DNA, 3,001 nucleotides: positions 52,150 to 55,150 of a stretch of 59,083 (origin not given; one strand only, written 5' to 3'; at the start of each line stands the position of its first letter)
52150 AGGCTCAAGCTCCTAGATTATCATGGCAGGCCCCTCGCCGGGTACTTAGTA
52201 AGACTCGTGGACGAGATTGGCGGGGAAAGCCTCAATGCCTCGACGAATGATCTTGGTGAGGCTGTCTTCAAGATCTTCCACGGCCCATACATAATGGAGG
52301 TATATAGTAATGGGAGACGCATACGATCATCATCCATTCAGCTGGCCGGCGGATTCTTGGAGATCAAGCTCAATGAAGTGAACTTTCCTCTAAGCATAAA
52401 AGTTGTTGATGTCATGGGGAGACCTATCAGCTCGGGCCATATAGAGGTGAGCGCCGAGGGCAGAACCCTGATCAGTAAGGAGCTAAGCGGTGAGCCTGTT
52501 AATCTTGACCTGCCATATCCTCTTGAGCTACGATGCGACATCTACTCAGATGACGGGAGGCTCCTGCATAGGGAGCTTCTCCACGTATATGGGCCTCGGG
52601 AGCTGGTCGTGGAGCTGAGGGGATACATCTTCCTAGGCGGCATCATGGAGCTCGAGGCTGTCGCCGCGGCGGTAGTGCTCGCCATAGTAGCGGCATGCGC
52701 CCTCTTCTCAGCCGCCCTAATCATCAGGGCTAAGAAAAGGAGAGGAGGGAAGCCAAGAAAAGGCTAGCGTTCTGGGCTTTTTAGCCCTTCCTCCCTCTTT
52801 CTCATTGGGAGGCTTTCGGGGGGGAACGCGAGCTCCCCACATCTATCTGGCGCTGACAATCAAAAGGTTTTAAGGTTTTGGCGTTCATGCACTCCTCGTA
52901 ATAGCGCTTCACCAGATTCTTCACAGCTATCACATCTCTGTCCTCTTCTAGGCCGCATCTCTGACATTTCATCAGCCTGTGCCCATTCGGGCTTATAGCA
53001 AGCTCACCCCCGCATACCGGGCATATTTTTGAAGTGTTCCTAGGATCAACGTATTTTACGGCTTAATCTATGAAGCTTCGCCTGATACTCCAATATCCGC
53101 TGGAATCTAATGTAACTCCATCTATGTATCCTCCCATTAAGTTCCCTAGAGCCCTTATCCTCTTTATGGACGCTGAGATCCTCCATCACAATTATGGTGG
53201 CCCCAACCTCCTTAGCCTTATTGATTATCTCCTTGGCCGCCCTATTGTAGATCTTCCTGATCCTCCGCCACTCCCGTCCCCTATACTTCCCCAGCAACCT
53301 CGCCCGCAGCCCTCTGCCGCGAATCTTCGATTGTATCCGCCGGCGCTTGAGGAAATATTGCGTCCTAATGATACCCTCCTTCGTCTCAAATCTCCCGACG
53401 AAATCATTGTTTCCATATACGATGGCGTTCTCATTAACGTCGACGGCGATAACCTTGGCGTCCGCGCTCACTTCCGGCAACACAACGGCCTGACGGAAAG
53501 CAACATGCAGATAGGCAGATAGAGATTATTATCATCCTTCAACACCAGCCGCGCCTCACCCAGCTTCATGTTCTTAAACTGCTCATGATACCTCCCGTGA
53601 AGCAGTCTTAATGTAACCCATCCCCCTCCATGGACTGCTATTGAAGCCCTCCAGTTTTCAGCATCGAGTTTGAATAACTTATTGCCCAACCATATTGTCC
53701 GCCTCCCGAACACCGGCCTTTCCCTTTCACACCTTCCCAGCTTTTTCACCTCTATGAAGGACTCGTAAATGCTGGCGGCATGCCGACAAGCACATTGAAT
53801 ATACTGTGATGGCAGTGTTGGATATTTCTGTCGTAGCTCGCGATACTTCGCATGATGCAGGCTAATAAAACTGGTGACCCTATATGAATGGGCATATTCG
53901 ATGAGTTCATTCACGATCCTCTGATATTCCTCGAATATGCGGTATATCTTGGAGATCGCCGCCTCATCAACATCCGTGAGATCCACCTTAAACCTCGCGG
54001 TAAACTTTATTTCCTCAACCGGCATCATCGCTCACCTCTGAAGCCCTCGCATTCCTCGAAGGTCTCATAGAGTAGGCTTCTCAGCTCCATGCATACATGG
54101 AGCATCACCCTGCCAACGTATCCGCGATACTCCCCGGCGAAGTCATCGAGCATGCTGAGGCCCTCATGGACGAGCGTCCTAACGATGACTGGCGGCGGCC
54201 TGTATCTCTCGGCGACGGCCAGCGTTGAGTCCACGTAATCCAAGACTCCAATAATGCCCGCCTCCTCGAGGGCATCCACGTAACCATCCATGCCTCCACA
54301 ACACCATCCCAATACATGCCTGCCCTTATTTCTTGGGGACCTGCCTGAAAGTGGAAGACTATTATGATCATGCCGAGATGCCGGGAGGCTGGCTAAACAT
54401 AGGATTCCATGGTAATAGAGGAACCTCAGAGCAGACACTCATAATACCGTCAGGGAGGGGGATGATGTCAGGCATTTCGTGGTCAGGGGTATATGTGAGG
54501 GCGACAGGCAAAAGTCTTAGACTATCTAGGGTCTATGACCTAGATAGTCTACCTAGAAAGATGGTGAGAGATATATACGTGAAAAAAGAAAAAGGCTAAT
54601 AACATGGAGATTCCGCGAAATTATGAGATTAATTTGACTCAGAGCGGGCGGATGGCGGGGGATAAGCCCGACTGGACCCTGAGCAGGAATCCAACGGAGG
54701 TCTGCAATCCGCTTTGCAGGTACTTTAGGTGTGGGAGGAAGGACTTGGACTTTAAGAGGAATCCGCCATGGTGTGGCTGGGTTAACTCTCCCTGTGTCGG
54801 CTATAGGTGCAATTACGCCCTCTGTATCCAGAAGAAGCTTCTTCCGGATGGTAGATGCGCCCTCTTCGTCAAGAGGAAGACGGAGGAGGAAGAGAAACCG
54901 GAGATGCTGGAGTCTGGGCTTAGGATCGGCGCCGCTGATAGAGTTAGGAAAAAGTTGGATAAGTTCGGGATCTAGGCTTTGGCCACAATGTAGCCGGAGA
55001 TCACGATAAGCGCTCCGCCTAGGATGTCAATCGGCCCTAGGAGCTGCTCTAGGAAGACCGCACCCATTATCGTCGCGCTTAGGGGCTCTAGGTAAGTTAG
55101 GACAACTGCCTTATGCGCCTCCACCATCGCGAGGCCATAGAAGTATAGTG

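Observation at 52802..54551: TnpB element without a recognisable TnpA: ORF-A sits in the tnpA position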

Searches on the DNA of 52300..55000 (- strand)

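Call 40: search_rna_families(source=window, start=52300, end=55000, threshold=evalue, max_evalue=1)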
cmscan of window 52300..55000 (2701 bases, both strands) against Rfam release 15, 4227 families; matches with E-value up to 1: 0.
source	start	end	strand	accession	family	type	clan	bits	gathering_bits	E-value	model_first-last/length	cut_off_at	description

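Call 96: build_rna_model(alignment_id=A6, structure=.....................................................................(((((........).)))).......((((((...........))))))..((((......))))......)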
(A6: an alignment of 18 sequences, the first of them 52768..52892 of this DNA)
Model R1 built from alignment A6 (18 sequences, 140 columns); structure: as given.
model positions 125; base pairs 15; branch points 2; effective number of sequences 1.32; information 0.59 bits per position. Calibrated on 0.2 Mb of random sequence (short: E-values are rough).
structure used (alignment columns):
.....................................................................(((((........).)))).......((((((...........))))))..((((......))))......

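Call 97: search_with_rna_model(model_id=R1, sources=[window, L001, L002, L007, L012, L013, L014, L017, L018, L019, L020, L022, L023, L024, L026, L027, L028, L029, L031, L033, L038, L042, L047, L049, L052, L053, L054, L055, L056, L057, L058, L060, L061, L064, L065, L068, L069, L070, L072, L073, L075, L078, L079, L080, L081, L082, L083, L085, L086, L087, L089, L091, L092, L093, L094, L095, L096], max_evalue=0.01)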
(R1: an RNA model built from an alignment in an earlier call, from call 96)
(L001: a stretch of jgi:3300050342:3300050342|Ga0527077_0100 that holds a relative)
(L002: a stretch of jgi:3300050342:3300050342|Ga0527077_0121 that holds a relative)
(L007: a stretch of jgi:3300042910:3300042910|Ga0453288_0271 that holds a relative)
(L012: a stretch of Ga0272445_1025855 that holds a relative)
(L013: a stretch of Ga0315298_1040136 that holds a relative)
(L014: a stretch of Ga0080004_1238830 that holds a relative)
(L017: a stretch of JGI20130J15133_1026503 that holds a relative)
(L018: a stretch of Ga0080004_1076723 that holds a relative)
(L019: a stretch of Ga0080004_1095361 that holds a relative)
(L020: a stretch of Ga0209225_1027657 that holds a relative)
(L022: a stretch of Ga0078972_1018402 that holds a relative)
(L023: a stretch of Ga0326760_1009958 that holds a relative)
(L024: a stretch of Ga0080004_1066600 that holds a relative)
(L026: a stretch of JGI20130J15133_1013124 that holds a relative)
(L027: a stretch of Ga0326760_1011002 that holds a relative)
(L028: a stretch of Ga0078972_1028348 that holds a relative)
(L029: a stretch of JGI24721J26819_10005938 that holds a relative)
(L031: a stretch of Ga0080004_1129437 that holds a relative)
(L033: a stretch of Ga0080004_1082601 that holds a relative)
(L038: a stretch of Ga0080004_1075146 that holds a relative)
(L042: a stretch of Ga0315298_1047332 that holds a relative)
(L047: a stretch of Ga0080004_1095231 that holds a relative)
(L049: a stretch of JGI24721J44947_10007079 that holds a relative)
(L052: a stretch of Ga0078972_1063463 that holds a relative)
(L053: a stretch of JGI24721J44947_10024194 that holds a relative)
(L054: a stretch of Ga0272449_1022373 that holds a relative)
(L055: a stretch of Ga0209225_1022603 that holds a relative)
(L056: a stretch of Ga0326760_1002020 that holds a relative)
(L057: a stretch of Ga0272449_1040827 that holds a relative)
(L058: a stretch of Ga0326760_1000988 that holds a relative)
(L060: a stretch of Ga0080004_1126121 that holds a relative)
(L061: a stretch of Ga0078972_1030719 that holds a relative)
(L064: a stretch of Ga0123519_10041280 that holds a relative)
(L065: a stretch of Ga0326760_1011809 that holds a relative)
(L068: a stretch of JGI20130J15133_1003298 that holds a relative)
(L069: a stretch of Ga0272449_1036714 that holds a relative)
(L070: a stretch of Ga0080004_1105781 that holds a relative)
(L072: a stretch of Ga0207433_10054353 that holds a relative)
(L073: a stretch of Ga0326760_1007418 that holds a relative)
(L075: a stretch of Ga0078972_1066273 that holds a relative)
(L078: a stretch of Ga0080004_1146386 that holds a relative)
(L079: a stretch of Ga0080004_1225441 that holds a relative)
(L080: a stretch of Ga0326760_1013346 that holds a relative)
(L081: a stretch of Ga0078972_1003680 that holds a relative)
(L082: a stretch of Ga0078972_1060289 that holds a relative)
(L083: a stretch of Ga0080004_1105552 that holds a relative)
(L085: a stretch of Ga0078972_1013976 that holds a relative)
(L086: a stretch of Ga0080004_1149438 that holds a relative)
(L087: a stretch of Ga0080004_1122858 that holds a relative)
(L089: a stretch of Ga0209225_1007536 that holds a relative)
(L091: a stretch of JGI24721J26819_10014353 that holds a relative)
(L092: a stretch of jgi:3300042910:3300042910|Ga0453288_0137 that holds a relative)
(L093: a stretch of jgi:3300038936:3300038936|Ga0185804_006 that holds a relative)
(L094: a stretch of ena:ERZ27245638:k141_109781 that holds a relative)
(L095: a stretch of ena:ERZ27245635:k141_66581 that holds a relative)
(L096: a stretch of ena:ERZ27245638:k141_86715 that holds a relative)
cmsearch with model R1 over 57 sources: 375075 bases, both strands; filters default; matches with E-value up to 0.01: 21.
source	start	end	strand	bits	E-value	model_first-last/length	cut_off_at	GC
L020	1929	2053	+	151.7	1.9e-32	1-125/125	no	0.58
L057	1984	2110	+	150.8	3e-32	1-125/125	no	0.56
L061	4859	4985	+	150.4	3.8e-32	1-125/125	no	0.53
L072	3024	3150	+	150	4.7e-32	1-125/125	no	0.54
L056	2580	2704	+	148.2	1.2e-31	1-125/125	no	0.5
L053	2255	2380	+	147.3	2e-31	1-125/125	no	0.5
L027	2490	2613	+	145.9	4.1e-31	1-125/125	no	0.53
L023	2360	2486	+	145.6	4.8e-31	1-125/125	no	0.54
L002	6379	6504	+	145.3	5.5e-31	1-125/125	no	0.56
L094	2090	2215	+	140.2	8.5e-30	1-125/125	no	0.54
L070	5921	6046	+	139.2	1.4e-29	1-125/125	no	0.55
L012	1695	1815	+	139.1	1.5e-29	1-125/125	no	0.54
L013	1737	1860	+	139.1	1.5e-29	1-125/125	no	0.53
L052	2324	2445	+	138.8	1.8e-29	1-125/125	no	0.52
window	52768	52892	-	137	4.5e-29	1-125/125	no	0.53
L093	3327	3454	+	133.8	2.5e-28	1-125/125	no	0.51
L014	6301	6418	+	123.5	6e-26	1-125/125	no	0.53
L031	4499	4621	+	111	4.5e-23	1-125/125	no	0.54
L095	4628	4753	+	108.1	2.1e-22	1-125/125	no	0.54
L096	3586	3711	+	108.1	2.1e-22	1-125/125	no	0.54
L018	6403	6466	+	59.2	3.8e-11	1-64/125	3'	0.56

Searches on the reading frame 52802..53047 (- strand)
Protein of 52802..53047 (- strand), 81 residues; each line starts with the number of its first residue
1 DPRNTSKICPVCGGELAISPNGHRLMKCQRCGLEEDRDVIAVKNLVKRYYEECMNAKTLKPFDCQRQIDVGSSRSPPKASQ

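Call 8: search_protein_families(library=pfam, proteins=[window:52802-53047:-], max_evalue=0.1)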
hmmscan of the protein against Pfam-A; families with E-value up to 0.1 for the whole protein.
window:52802-53047:- (81 aa): 11 families
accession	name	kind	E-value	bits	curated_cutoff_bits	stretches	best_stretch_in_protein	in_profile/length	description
PF07282.18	Cas12f1-like_TNB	-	9.5e-12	45.3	26.3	1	1-45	23-60/60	Cas12f1-like, TNB domain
PF09297.16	Zn_ribbon_NUD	-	0.00089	19.3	24.8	1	5-34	2-30/32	NADH pyrophosphatase zinc ribbon domain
PF21344.3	Zn_ribbon_LysW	-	0.00097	19.2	27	1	9-34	3-30/46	Alpha-aminoadipate carrier protein LysW-like, globular domain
PF22747.2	Zn_ribbon_DUF2089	-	0.002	18.6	27.6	1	9-32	1-19/32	DUF2089 zinc ribbon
PF12760.12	Zn_ribbon_IS1595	-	0.0058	17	25.4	1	8-32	20-44/46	Transposase zinc-ribbon domain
PF03110.19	SBP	-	0.0074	17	27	0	6-32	20-46/75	SBP domain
PF14569.12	zf-UDP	-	0.0081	16.6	27.1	1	5-34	7-36/78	Zinc-binding RING-finger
PF08271.17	Zn_Ribbon_TF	-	0.018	15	29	1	8-40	2-34/43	TFIIB zinc-binding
PF16988.10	Vps36-NZF-N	-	0.02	14.8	27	1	5-41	8-49/65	Vacuolar protein sorting 36 NZF-N zinc-finger domain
PF12773.13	DZR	-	0.056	14.1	27.3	1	4-33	10-32/45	Double zinc ribbon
PF00130.28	C1_1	-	0.062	13.6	26.5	1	5-33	10-36/53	Phorbol esters/diacylglycerol binding domain (C1 domain)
